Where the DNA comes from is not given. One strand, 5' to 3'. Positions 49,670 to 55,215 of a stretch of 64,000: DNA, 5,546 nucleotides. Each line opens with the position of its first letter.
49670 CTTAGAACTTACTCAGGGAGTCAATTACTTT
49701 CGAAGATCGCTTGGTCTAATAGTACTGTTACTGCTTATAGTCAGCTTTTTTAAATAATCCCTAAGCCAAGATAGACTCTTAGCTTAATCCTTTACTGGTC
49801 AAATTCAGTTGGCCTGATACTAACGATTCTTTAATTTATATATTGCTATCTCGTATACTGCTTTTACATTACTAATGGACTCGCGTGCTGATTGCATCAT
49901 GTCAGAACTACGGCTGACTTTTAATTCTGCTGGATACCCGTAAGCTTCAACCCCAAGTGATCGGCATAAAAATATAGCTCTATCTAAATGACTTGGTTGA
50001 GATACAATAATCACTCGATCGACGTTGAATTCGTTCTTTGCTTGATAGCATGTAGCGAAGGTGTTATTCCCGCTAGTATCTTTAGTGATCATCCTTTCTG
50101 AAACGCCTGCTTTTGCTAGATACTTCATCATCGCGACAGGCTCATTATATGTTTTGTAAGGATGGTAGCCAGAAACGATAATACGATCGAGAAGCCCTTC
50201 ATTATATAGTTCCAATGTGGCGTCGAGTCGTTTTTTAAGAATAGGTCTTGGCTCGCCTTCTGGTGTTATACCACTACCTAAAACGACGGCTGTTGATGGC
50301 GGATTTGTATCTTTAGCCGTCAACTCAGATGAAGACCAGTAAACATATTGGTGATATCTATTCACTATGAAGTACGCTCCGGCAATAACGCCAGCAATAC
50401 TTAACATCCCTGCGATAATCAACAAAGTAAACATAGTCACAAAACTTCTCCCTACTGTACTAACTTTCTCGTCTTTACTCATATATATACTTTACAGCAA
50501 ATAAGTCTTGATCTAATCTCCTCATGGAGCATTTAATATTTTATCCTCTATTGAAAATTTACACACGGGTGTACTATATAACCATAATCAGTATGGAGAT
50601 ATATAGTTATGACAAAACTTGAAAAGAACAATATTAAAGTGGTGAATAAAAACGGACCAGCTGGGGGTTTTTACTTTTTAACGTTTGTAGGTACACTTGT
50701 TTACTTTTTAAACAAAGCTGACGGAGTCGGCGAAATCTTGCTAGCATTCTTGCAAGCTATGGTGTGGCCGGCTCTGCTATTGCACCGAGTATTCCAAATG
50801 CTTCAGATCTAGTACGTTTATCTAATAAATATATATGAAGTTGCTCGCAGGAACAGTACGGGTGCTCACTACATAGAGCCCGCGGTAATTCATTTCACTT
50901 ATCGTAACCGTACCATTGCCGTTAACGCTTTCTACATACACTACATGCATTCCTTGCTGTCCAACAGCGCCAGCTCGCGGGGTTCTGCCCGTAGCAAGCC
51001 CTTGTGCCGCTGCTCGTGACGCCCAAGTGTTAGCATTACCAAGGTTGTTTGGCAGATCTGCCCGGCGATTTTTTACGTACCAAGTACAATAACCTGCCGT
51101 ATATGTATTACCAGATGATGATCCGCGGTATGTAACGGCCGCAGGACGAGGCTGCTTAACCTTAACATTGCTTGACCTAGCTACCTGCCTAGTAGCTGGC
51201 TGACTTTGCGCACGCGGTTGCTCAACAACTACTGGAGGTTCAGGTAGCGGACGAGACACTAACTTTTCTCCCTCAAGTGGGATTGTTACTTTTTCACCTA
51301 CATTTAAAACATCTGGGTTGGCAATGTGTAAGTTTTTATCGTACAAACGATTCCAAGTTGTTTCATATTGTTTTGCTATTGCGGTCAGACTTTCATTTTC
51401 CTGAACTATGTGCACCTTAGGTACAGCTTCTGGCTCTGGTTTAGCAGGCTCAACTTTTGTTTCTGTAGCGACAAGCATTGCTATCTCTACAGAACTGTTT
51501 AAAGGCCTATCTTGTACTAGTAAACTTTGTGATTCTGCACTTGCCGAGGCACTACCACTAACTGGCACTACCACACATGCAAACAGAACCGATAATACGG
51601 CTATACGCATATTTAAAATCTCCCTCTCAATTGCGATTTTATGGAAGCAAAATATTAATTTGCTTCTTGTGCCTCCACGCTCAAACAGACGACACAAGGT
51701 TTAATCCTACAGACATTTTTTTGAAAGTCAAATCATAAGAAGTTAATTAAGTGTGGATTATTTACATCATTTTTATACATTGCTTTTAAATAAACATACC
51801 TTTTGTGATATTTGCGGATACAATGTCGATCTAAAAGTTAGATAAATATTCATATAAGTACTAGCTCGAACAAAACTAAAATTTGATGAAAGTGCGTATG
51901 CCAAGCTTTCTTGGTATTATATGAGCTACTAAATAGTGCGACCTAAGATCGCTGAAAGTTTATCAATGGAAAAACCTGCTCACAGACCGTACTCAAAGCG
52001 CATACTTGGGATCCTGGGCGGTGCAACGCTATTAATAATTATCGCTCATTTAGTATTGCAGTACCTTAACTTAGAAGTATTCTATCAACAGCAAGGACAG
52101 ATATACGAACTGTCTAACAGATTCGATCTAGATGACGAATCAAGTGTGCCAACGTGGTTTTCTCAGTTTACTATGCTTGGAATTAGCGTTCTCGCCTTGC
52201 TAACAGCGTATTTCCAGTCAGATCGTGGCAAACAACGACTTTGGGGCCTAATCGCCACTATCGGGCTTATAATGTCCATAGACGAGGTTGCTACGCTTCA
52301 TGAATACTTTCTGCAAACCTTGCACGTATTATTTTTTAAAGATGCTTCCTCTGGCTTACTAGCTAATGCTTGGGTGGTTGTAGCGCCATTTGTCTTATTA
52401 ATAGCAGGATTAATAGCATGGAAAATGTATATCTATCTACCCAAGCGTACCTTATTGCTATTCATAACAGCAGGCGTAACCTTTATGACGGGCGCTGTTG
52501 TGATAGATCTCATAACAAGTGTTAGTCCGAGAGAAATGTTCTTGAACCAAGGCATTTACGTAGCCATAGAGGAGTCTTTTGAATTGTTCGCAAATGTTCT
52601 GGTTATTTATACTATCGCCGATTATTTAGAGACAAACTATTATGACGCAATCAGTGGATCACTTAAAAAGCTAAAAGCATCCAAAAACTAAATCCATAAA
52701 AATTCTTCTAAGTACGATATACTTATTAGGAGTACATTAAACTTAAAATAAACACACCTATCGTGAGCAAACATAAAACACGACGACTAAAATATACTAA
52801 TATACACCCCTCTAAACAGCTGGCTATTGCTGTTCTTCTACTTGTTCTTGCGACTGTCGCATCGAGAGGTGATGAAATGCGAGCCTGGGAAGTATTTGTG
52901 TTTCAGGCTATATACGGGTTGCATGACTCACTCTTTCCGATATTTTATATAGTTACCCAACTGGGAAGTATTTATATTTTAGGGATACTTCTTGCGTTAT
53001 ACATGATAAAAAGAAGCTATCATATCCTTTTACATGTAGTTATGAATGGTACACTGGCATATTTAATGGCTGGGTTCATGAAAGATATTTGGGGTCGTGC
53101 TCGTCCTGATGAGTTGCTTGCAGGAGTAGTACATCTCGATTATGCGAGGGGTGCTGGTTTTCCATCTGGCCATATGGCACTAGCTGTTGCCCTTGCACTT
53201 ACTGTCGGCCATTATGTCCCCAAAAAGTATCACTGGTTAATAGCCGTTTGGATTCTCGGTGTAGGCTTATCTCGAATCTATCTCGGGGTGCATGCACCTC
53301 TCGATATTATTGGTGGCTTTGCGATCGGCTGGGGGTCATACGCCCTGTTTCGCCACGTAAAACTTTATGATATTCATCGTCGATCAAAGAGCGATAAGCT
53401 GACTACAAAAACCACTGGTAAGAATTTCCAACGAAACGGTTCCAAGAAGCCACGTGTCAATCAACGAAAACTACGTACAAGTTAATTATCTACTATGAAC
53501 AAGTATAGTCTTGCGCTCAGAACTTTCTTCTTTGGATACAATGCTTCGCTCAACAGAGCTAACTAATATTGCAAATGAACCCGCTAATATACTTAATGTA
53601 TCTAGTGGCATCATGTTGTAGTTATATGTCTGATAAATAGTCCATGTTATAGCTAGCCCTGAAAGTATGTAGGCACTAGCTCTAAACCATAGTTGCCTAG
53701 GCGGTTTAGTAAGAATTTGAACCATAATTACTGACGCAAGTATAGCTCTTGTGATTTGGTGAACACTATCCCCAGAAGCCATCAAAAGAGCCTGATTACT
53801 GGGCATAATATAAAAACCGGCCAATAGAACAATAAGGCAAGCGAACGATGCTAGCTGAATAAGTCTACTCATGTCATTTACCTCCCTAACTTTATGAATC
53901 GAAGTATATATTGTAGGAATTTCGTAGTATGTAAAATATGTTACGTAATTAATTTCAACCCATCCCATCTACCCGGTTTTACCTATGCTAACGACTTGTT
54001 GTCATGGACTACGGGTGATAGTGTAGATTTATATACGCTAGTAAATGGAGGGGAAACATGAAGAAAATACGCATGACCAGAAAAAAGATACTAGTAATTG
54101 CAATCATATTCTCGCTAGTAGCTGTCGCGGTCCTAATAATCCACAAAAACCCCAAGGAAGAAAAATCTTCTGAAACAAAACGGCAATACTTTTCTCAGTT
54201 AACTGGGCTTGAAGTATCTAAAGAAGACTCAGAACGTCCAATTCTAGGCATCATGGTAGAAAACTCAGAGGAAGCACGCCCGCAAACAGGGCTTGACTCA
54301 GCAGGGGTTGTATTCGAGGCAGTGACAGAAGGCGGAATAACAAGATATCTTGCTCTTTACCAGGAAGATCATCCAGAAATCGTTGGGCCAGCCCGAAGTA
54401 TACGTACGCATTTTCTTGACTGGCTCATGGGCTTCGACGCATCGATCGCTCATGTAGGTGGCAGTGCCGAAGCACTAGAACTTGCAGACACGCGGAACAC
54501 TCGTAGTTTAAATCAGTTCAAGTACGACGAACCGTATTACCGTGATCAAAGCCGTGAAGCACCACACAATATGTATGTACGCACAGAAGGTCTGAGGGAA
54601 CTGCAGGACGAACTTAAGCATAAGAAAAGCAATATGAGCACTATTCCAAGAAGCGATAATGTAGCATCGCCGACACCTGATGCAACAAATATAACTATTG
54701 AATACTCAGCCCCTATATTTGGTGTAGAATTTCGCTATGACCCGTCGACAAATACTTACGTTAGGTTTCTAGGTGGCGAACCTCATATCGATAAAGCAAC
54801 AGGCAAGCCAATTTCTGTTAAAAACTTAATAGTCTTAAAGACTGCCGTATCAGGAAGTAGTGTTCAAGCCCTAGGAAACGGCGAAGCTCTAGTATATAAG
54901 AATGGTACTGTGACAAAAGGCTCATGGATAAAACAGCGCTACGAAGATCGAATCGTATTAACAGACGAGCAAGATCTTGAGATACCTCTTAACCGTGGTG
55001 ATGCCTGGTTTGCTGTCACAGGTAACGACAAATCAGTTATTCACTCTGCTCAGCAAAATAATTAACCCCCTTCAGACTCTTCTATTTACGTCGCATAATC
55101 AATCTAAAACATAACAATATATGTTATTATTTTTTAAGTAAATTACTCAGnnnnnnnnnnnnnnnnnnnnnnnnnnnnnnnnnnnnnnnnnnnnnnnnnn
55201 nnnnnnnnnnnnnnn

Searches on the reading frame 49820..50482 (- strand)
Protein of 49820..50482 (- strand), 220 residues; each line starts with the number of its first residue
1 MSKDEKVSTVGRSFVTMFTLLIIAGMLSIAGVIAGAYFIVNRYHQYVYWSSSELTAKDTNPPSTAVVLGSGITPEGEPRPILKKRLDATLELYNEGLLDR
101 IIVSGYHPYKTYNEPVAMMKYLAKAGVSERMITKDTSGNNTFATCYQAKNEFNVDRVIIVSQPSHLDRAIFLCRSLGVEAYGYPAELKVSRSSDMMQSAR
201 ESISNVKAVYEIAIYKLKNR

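Call 52: search_protein_families(library=pfam, proteins=[window:49820-50482:-], max_evalue=0.001)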
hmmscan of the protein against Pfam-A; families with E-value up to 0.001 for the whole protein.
window:49820-50482:- (220 aa): 1 family
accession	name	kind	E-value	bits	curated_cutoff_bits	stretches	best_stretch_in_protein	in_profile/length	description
PF02698.23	DUF218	-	3.4e-22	79.2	27.6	1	64-194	2-110/133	DUF218 domain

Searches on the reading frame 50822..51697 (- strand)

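Call 52: search_protein_families(library=pfam, proteins=[window:50822-51697:-], max_evalue=0.001)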
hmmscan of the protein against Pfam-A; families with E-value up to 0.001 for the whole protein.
window:50822-51697:- (291 aa): 2 families
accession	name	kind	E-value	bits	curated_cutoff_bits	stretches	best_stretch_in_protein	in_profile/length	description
PF05257.22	CHAP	-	8.6e-14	52.2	26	1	195-270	2-81/81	CHAP domain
PF01476.26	LysM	-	4.3e-10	39.8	20.9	1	96-140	1-43/43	LysM domain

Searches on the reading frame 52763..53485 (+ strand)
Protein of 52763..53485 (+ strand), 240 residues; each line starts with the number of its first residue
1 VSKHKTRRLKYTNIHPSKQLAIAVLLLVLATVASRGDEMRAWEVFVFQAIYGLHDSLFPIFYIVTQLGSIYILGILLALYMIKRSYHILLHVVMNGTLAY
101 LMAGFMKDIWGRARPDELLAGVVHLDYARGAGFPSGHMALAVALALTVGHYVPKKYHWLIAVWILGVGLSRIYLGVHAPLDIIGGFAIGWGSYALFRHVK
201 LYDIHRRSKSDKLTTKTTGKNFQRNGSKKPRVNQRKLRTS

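Call 51: search_protein_families(library=pfam, proteins=[window:52763-53485:+], max_evalue=0.001)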
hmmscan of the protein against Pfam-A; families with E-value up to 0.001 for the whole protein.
window:52763-53485:+ (240 aa): 2 families
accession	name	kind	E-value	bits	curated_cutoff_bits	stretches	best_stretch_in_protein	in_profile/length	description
PF01569.27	PAP2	-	6.1e-20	71.7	27.2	1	92-199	5-124/130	PAP2 superfamily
PF14378.12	PAP2_3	-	2.7e-06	27.8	27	1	59-195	75-190/190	PAP2 superfamily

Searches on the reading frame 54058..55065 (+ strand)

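Call 51: search_protein_families(library=pfam, proteins=[window:54058-55065:+], max_evalue=0.001)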
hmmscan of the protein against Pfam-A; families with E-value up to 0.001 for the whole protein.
window:54058-55065:+ (335 aa): 2 families
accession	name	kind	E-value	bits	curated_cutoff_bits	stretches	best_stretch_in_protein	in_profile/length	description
PF11258.13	DUF3048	-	1.3e-41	142.6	25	1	48-185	1-144/148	Protein of unknown function (DUF3048) N-terminal domain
PF17479.7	DUF3048_C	-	4.3e-21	75.8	25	1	213-317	2-113/114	Protein of unknown function (DUF3048) C-terminal domain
